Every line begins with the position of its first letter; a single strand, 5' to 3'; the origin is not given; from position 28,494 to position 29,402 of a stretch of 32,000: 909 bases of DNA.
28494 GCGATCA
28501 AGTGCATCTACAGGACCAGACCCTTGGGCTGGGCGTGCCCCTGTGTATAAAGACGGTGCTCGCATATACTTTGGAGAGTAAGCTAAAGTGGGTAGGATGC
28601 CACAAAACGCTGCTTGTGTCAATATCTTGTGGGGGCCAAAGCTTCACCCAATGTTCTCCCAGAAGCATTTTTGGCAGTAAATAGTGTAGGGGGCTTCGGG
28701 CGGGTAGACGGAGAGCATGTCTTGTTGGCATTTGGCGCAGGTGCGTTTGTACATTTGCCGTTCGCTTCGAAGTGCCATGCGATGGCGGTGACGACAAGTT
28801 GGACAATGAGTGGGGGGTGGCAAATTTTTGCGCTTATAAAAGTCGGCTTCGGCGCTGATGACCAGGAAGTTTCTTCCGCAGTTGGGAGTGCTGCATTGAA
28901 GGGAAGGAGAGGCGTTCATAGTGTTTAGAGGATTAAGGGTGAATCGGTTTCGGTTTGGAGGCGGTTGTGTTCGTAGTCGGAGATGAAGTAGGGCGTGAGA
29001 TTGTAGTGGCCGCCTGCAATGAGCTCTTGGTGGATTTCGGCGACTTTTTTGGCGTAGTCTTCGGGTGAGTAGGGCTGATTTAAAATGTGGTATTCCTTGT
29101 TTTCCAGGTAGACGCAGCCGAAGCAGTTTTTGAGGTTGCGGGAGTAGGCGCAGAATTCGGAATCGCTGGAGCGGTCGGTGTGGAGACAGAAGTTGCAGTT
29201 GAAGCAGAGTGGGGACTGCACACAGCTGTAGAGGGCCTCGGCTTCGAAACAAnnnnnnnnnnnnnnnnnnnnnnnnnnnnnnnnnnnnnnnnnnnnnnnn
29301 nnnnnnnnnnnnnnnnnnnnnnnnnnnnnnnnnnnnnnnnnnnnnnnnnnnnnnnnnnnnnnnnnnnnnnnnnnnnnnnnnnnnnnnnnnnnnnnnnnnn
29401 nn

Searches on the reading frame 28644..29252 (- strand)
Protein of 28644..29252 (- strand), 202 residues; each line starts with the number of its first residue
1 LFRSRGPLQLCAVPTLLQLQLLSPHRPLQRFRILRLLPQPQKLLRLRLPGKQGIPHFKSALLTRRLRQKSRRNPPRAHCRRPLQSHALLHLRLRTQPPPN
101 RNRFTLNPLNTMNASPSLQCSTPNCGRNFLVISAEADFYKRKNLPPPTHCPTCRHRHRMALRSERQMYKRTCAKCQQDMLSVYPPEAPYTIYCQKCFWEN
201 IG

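Call 13: search_protein_families(library=pfam, proteins=[window:28644-29252:-], max_evalue=0.001)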
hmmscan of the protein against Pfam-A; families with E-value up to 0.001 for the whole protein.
window:28644-29252:- (202 aa): 1 family
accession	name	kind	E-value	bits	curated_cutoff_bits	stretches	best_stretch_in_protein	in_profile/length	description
PF13451.12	zf_Tbcl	-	0.00076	19.8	24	1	124-158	9-44/48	Probable treble clef domain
